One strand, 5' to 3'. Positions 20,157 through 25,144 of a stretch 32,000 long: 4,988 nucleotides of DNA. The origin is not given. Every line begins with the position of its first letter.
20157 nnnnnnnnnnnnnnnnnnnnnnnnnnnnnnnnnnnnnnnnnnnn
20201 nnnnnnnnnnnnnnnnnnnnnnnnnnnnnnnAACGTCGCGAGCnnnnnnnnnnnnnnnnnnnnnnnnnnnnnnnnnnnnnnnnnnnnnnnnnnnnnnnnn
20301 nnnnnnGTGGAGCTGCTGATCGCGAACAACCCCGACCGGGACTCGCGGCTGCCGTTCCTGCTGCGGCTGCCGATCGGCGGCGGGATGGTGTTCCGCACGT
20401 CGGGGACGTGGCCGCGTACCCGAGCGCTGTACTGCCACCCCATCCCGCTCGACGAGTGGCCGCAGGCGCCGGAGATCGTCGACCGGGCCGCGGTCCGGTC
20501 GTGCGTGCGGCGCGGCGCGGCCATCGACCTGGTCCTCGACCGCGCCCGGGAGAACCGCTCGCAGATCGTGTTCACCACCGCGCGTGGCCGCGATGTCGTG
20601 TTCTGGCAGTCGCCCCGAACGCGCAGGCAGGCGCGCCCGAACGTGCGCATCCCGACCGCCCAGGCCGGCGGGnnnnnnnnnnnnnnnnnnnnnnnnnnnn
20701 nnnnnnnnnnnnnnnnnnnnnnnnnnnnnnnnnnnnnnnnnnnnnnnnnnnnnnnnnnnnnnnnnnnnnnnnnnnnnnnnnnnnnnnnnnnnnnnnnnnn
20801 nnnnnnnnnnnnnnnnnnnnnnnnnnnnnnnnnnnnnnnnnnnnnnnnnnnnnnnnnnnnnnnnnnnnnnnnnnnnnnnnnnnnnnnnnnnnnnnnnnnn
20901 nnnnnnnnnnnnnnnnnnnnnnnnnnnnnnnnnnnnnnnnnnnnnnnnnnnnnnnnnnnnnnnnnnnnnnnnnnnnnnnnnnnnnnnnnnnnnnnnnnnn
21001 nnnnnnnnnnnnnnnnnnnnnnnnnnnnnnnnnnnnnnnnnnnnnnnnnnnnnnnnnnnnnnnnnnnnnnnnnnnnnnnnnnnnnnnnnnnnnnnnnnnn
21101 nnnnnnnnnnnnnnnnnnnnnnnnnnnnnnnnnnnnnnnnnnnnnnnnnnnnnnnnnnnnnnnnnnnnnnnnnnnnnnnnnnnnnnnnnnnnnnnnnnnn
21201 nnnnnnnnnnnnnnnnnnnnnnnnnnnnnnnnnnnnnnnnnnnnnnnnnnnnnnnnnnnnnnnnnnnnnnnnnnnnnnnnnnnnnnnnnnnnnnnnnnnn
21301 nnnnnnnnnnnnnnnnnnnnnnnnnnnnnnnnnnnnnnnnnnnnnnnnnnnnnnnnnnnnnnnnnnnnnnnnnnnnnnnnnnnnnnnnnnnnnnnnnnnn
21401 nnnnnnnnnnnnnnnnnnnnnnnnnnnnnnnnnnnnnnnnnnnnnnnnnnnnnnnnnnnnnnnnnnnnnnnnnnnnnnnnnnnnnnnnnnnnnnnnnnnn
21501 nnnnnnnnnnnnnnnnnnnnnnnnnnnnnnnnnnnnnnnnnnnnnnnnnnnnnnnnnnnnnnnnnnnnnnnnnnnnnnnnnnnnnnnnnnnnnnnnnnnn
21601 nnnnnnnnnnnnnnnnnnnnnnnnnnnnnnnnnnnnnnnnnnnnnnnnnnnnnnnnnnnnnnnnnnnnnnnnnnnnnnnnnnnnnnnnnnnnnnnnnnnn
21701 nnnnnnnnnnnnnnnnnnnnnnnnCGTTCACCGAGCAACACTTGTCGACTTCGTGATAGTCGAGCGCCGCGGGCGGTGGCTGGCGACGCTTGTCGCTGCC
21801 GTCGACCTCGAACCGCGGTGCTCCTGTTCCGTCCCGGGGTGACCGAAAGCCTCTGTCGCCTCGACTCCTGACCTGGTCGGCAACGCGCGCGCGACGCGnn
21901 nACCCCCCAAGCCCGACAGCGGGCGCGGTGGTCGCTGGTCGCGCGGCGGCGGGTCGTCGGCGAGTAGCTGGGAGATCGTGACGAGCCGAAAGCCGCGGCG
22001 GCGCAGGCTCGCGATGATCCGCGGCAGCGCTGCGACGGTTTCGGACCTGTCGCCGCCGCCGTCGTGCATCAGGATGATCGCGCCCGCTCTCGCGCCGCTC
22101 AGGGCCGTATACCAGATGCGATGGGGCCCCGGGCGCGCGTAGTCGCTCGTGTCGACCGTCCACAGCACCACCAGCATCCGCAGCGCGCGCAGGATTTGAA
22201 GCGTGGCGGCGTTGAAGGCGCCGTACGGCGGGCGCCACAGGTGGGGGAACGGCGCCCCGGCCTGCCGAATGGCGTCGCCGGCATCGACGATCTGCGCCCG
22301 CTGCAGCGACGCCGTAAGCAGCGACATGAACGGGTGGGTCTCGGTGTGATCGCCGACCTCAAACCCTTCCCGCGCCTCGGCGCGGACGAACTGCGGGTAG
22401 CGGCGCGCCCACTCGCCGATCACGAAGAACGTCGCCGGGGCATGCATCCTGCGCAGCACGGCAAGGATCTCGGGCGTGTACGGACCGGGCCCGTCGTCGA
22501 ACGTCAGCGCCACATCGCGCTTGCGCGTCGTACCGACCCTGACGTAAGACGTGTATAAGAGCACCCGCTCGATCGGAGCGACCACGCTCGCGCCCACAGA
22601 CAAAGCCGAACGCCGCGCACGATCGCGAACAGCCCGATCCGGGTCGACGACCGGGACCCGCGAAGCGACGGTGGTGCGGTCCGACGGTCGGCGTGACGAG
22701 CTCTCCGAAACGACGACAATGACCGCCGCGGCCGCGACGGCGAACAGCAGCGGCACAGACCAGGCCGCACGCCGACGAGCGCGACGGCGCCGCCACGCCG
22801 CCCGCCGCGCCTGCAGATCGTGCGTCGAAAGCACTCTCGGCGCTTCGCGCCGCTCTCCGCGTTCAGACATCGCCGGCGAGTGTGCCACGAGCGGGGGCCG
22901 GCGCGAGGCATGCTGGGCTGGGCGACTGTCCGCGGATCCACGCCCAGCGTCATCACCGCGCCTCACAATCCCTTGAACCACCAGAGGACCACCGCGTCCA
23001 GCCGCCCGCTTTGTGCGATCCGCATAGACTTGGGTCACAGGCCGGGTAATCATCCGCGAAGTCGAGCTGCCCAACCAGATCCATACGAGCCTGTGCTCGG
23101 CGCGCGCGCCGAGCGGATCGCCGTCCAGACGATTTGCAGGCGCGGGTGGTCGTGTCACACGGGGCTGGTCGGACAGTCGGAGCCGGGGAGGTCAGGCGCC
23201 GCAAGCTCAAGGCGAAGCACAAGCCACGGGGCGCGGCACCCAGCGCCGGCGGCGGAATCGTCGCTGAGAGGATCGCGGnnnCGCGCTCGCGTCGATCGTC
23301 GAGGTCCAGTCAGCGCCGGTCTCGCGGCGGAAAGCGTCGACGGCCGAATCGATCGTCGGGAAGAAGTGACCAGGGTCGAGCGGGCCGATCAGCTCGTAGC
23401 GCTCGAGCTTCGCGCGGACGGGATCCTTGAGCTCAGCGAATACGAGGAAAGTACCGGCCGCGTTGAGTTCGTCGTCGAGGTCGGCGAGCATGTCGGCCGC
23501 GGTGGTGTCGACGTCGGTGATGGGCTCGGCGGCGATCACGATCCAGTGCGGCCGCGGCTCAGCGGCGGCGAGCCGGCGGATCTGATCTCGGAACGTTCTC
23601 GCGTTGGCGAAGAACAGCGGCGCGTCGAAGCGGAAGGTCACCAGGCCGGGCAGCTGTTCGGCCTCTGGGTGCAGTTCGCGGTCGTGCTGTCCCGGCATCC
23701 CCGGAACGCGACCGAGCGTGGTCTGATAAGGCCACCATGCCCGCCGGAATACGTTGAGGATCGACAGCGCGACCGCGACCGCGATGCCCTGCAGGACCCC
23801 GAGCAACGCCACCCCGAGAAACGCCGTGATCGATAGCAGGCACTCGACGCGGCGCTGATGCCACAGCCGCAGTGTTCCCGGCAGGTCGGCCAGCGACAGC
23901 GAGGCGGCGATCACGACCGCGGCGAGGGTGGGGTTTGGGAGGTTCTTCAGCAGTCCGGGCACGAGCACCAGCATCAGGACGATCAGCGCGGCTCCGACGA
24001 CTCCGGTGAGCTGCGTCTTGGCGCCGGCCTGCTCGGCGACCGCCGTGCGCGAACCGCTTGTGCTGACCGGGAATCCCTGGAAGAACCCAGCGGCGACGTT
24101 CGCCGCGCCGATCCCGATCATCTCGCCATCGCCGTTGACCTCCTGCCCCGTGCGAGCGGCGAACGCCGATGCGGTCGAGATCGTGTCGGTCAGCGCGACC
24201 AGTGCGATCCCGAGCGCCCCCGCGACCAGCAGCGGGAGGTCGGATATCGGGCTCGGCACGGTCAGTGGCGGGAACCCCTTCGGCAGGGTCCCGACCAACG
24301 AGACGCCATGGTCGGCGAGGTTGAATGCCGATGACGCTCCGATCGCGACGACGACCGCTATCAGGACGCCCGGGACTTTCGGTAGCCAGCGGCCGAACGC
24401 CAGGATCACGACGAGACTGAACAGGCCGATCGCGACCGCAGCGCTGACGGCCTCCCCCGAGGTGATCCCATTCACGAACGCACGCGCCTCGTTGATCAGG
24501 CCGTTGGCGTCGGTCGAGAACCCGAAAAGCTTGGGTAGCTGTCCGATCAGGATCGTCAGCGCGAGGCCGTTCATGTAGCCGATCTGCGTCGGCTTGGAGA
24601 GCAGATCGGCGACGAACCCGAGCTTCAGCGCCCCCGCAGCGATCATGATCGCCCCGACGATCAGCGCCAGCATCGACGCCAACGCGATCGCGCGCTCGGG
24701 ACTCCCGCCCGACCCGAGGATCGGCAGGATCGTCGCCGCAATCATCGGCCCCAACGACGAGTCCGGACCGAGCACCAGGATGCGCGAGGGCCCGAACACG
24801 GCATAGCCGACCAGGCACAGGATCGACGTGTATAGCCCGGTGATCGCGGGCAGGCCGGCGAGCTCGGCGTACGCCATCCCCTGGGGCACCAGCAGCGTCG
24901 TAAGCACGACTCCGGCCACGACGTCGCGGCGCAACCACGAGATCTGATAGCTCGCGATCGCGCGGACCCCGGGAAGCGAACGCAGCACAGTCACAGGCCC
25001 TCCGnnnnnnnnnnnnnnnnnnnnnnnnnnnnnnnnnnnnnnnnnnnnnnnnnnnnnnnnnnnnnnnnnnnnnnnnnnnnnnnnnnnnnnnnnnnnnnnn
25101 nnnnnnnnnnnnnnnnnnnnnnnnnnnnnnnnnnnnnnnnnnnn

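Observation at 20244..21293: ERCC4 nuclease fused to an Lsr2-type AT-rich-DNA-binding domain and an unknown N-domain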

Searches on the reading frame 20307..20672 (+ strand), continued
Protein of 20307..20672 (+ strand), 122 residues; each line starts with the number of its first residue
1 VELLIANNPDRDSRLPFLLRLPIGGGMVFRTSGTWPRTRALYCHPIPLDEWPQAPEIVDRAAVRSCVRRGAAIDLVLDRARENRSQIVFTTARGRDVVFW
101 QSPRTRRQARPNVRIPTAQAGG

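Call 81: fold_search(model_id=the predicted structure, library=viral)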
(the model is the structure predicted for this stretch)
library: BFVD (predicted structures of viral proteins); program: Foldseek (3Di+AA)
matches with E <= 10: 472; with E <= 0.001: 0
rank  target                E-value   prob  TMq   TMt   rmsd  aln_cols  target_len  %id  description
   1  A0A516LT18            1.7e-02  1.00  0.54  0.10   3.9       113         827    7  (no name in the UniProt tables at hand)
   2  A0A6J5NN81            1.9e-01  0.11  0.21  0.18  13.9       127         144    9  Uncharacterized protein [uncultured Caudovirales phage]
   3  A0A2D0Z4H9            2.4e-01  0.18  0.25  0.21  13.6       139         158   12  Single stranded DNA-binding protein [Vibrio phage JSF9]
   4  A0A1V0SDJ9            2.6e-01  0.41  0.36  0.32   6.2       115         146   12  Uncharacterized protein [Indivirus ILV1]
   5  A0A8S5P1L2            3.1e-01  0.06  0.15  0.15  11.8       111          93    4  Uncharacterized protein [Myoviridae sp. ctLnO19]
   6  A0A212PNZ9            3.6e-01  0.30  0.23  0.34   8.8        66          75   11  Uncharacterized protein [Cowpox virus]
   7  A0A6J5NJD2            4.0e-01  0.10  0.20  0.22  15.3       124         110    8  Uncharacterized protein [uncultured Caudovirales phage]
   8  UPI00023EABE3         4.8e-01  0.09  0.21  0.16  18.4       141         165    9  (no name look-up for this kind of identifier)
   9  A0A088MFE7            5.3e-01  0.30  0.30  0.37   7.7        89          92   11  Non-structural protein NS-S [Mojui dos Campos virus]
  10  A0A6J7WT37            5.3e-01  0.23  0.32  0.24  12.6       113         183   12  CYTH domain containing protein [uncultured Caudovirales phage]
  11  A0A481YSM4            5.3e-01  0.10  0.22  0.19  12.3       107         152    7  Uncharacterized protein [Marseillevirus LCMAC101]
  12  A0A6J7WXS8            5.3e-01  0.07  0.16  0.17  12.7        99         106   12  Uncharacterized protein [uncultured Caudovirales phage]
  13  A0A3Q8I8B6            5.9e-01  0.20  0.22  0.17  15.1        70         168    8  Uncharacterized protein [Lactobacillus phage Bromius]
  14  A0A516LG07            6.6e-01  0.13  0.23  0.26  12.2       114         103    9  (no name in the UniProt tables at hand)
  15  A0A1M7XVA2            6.6e-01  0.08  0.24  0.22  13.3       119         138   15  Uncharacterized protein [Cedratvirus A11]
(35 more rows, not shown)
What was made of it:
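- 20307..20672 (+): N-terminal domain (aa 1-122): eight-stranded beta-barrel, arginine-rich, the most conserved module; LigD 3'-phosphoesterase-like fold without the His/Mn site. BFVD best hit is a domain of an 827-aa viral protein, TM 0.54 (call 81).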

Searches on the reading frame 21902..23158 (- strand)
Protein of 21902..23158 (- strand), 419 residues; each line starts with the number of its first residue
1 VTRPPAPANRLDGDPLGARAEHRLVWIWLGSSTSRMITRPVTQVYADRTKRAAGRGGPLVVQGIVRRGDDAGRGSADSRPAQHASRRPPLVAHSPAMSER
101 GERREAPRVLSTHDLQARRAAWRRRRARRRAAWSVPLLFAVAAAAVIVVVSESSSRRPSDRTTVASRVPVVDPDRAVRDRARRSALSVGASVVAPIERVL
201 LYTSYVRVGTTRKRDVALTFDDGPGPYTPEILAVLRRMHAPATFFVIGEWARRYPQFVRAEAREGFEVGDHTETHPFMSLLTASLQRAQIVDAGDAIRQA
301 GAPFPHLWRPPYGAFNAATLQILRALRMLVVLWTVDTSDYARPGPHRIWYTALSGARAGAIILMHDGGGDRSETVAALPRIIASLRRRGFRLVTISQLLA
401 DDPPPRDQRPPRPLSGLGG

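Call 60: search_protein_families(library=pfam, proteins=[window:21902-23158:-], max_evalue=0.001)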
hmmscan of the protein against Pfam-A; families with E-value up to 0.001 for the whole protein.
window:21902-23158:- (419 aa): 1 family
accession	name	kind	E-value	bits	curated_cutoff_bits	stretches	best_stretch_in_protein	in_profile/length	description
PF01522.26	Polysacc_deac_1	-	3.4e-35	121.1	23.1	1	209-328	2-121/124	Polysaccharide deacetylase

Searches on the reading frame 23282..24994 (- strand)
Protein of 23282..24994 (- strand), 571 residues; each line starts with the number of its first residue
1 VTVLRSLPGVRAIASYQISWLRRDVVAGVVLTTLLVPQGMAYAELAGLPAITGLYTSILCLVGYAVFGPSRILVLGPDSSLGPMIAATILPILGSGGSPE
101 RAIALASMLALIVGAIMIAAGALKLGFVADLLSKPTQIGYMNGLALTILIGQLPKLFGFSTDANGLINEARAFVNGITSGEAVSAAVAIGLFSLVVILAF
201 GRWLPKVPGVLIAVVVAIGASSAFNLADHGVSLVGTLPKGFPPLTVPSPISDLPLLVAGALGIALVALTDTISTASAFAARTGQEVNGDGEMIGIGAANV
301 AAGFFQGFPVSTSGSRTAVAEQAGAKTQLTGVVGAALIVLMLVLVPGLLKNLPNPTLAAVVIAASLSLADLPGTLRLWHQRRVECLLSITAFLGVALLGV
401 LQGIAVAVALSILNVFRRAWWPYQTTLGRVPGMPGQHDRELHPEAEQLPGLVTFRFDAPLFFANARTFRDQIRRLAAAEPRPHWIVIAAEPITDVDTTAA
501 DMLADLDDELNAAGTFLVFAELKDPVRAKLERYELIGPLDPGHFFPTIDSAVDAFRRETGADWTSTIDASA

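Call 60: search_protein_families(library=pfam, proteins=[window:23282-24994:-], max_evalue=0.001)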
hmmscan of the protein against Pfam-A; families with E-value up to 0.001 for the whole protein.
window:23282-24994:- (571 aa): 2 families
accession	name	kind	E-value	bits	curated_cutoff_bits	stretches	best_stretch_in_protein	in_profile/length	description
PF00916.26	Sulfate_transp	-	3.6e-87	293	23.2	1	21-389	1-378/380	Sulfate permease family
PF01740.26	STAS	-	5.7e-16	58.6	22.6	1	443-551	2-106/106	STAS domain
